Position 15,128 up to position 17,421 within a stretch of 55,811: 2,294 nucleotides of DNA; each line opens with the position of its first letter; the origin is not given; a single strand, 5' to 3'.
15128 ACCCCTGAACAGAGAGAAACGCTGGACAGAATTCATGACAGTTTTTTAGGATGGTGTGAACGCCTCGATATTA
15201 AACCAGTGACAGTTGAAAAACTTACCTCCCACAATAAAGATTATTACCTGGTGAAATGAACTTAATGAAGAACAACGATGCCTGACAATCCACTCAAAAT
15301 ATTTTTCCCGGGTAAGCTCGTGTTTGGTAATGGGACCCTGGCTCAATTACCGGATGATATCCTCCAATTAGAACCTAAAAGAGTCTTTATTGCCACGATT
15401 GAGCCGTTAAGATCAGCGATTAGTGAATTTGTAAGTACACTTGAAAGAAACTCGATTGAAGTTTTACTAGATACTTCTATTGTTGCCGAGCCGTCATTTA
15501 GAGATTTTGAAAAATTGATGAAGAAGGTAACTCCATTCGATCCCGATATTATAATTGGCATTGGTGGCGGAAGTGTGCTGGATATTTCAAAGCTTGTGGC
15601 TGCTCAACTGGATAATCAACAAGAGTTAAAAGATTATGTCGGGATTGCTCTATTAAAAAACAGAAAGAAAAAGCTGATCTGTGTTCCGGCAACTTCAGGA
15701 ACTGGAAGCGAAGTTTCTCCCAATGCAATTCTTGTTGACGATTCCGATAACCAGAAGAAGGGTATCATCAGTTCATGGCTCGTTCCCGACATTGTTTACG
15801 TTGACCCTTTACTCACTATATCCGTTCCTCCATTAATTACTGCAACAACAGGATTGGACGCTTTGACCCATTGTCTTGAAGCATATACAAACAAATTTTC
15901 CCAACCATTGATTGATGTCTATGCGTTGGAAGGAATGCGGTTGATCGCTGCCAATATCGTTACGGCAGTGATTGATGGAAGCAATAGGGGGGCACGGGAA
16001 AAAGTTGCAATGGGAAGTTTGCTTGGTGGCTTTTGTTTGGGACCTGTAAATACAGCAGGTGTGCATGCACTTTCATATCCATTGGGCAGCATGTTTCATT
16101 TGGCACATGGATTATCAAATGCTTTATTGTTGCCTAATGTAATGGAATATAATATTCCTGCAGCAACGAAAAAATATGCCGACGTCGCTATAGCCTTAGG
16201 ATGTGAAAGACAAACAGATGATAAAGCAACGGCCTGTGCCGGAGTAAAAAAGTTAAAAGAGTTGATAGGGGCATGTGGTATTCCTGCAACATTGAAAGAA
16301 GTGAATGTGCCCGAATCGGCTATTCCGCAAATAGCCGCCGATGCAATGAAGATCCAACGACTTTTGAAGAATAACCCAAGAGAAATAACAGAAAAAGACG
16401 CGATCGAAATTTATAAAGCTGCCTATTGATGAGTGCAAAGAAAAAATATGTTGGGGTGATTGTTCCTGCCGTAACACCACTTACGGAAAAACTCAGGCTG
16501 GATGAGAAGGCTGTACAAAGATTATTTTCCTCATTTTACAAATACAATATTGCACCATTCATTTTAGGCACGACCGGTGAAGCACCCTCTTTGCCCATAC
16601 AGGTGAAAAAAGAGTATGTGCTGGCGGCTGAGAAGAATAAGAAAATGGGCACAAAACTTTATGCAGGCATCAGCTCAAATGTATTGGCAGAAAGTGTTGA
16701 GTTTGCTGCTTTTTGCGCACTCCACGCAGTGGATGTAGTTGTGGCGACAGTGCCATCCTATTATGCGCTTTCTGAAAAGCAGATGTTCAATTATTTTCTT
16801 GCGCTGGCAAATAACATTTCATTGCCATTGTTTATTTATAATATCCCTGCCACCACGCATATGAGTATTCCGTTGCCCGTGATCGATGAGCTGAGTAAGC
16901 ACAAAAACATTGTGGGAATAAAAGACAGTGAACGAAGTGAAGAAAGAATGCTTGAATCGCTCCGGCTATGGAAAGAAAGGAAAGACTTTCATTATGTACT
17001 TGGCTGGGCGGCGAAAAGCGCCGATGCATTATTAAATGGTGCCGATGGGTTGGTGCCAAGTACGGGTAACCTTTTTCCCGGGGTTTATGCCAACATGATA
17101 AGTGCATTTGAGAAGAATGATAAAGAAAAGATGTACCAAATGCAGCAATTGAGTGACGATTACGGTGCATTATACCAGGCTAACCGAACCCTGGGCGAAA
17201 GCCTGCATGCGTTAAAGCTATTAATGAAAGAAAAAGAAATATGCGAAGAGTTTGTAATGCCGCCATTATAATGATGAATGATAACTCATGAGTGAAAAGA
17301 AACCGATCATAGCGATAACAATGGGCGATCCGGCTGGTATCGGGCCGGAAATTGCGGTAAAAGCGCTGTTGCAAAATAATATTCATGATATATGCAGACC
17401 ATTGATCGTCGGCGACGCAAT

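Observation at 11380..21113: Candidate, apparently undescribed catabolic route for the RG-II keto-deoxy sugar acid Dha (and/or Kdo): sialidase-fold hydrolase, Na+ symporter, pyruvate aldolase, Fe-ADH, tetronate kinase, PdxA2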

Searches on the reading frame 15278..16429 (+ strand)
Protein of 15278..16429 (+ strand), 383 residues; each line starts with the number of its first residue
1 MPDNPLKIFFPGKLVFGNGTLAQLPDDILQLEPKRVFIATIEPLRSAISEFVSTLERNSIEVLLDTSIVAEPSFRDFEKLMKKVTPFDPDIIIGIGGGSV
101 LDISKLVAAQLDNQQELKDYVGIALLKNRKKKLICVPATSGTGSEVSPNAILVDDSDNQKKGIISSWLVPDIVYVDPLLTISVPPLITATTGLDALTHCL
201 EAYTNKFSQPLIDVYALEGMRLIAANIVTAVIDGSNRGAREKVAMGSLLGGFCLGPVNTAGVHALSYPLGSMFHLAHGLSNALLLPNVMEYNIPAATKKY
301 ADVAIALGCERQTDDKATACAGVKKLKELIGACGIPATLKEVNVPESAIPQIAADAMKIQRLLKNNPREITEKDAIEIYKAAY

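Call 4: search_protein_families(library=pfam, proteins=[window:15278-16429:+])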
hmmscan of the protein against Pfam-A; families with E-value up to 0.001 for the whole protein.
window:15278-16429:+ (383 aa): 3 families
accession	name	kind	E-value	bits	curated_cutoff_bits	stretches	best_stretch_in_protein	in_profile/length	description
PF25137.1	ADH_Fe_C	-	8.3e-53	179.4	27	1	188-383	1-194/194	Fe-containing alcohol dehydrogenase family, C-terminal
PF00465.25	Fe-ADH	-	7.4e-38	130.2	31.3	1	11-177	1-168/168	Iron-containing alcohol dehydrogenase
PF13685.12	Fe-ADH_2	-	7.9e-08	32.9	28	1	15-112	1-98/149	Iron-containing alcohol dehydrogenase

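Call 5: search_protein_families(library=ncbifam, proteins=[window:15278-16429:+])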
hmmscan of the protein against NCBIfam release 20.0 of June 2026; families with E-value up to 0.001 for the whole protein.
window:15278-16429:+ (383 aa): 17 families
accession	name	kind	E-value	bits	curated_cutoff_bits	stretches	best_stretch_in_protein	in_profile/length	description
NF041833.1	Fe_ADH_ErcA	equivalog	7.7e-78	262.2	550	1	8-382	5-381/382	alcohol dehydrogenase-like regulatory protein ErcA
TIGR02638.1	lactal_redase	equivalog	1.9e-69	234.3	523.15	1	15-379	11-379/379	lactaldehyde reductase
NF050025.1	SulfAcetaldRedSarD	equivalog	6e-69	232.7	700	1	13-382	10-384/385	sulfoacetaldehyde reductase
NF007911.0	PRK10624.1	equivalog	4.7e-65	220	537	1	15-383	12-382/382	lactaldehyde reductase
NF053866.1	CholDhdGbsBBac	equivalog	5.7e-65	219.4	550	1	9-383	13-391/392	choline dehydrogenase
NF058672.1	4HyButDHCUPNE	equivalog_domain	1.2e-62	212.3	500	1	12-381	8-376/378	4-hydroxybutyrate dehydrogenase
NF010378.0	PRK13805.1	equivalog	5.1e-58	196.6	951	1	10-383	461-864/872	bifunctional acetaldehyde-CoA/alcohol dehydrogenase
NF007363.0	PRK09860.1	equivalog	1.3e-53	182.5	581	1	55-382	55-382/383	L-threonine dehydrogenase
NF011998.0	PRK15454.1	equivalog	8.4e-49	166.3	556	1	60-382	78-394/395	ethanolamine utilization ethanol dehydrogenase EutG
TIGR03405.1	Phn_Fe-ADH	equivalog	3.7e-43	147.7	423.7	1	11-359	4-346/355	iron-containing alcohol dehydrogenase PsrA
TIGR04266.1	NDMA_methanol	equivalog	3.8e-30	105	625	1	3-345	7-357/420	NDMA-dependent methanol dehydrogenase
NF011717.0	PRK15138.1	equivalog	1.1e-21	77.4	645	1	6-382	4-386/387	alcohol dehydrogenase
NF041822.1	daptide_DH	equivalog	1.3e-17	63.7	300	1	71-212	39-185/363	daptide-type RiPP biosynthesis dehydogenase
NF006941.0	PRK09423.1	subfamily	1.1e-13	50.8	336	1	8-113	5-109/367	glycerol dehydrogenase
NF002022.0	PRK00843.1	equivalog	1.5e-08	34.1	413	1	8-113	8-112/350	NAD(P)-dependent glycerol-1-phosphate dehydrogenase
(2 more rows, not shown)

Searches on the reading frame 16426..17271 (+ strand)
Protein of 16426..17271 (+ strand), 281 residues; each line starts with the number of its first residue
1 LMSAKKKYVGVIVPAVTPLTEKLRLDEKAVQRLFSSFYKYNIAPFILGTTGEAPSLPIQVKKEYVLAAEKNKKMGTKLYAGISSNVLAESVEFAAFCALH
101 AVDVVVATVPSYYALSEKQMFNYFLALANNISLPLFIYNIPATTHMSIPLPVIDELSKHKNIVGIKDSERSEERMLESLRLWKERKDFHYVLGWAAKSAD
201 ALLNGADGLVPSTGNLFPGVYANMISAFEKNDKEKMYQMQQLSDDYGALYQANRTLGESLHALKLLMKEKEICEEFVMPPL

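Call 4: search_protein_families(library=pfam, proteins=[window:16426-17271:+])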
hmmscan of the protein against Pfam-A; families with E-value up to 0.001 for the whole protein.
window:16426-17271:+ (281 aa): 1 family
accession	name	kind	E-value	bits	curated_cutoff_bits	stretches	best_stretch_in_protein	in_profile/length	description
PF00701.28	DHDPS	-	2.5e-32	112.2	22.1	1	9-241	3-234/289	Dihydrodipicolinate synthetase family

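Call 5: search_protein_families(library=ncbifam, proteins=[window:16426-17271:+])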
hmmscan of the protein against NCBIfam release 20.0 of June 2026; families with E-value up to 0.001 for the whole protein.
window:16426-17271:+ (281 aa): 7 families
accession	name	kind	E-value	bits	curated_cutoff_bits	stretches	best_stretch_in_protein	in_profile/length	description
TIGR00674.1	dapA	equivalog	5.2e-37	127.2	206.15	1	11-250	2-241/286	4-hydroxy-tetrahydrodipicolinate synthase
NF003164.0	PRK04147.1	equivalog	5.3e-27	94.9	281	1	9-247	5-242/294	N-acetylneuraminate lyase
NF040954.1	Arch_KDGaldase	equivalog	3.8e-25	88.8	390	1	11-258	3-240/288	bifunctional 2-dehydro-3-deoxy-phosphogluconate/2-dehydro-3-deoxy-6-phosphogalactonate aldolase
TIGR00683.1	nanA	equivalog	8.9e-20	71.2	382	1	10-245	3-237/293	N-acetylneuraminate lyase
TIGR02313.1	HpaI-NOT-DapA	exception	8.9e-18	64.1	396.7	1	10-236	3-230/294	2,4-dihydroxyhept-2-ene-1,7-dioic acid aldolase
NF002958.0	PRK03620.1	subfamily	3.1e-11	42.7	278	1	6-196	9-194/307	5-dehydro-4-deoxyglucarate dehydratase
TIGR03249.1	KdgD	equivalog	3.2e-09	36.3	373.95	1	5-187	6-186/299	5-dehydro-4-deoxyglucarate dehydratase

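Call 31: search_solved_structures(query=window:16426-17271:+, max_evalue=0.00001)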
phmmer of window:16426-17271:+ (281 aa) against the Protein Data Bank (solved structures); distinct sequences matched with E-value up to 0.00001: 127 (the best 60 are shown).
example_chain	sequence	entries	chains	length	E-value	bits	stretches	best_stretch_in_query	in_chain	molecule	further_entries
4xky_A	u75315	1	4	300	1.1e-32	116.8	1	10-280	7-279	Dihydrodipicolinate synthase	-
6t3t_B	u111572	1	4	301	3.6e-22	82.3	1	15-231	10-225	4-hydroxy-tetrahydrodipicolinate synthase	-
7kel_A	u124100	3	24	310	1.1e-20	77.4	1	7-235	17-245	4-hydroxy-tetrahydrodipicolinate synthase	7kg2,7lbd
2v8z_A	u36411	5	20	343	1.4e-20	77.1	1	6-251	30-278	YAGE | Probable 2-keto-3-deoxy-galactonate aldolase YagE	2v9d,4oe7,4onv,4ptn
3n2x_A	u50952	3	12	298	1.8e-20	76.8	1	8-251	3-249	Uncharacterized protein yagE | YagE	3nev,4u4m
7kr7_A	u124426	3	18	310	3.7e-20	75.8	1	7-235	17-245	4-hydroxy-tetrahydrodipicolinate synthase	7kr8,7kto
7klt_A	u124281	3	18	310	5.1e-20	75.3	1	7-235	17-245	4-hydroxy-tetrahydrodipicolinate synthase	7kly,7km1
7klq_A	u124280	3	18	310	5.8e-20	75.1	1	7-235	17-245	4-hydroxy-tetrahydrodipicolinate synthase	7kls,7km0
3ler_A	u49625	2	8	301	6e-20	75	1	7-235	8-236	Dihydrodipicolinate synthase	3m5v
4m19_A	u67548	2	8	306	6.2e-20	75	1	7-235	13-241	4-hydroxy-tetrahydrodipicolinate synthase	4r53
4ly8_A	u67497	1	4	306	6.4e-20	75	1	7-235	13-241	4-hydroxy-tetrahydrodipicolinate synthase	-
4mlr_A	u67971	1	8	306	6.5e-20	75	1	7-235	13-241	dihydrodipicolinate synthase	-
7ku6_A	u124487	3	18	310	6.7e-20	74.9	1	7-235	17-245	4-hydroxy-tetrahydrodipicolinate synthase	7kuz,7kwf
7kwn_A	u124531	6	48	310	6.7e-20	74.9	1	7-235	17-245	4-hydroxy-tetrahydrodipicolinate synthase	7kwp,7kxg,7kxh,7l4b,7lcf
4mlj_A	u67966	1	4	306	6.7e-20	74.9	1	7-235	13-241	dihydrodipicolinate synthase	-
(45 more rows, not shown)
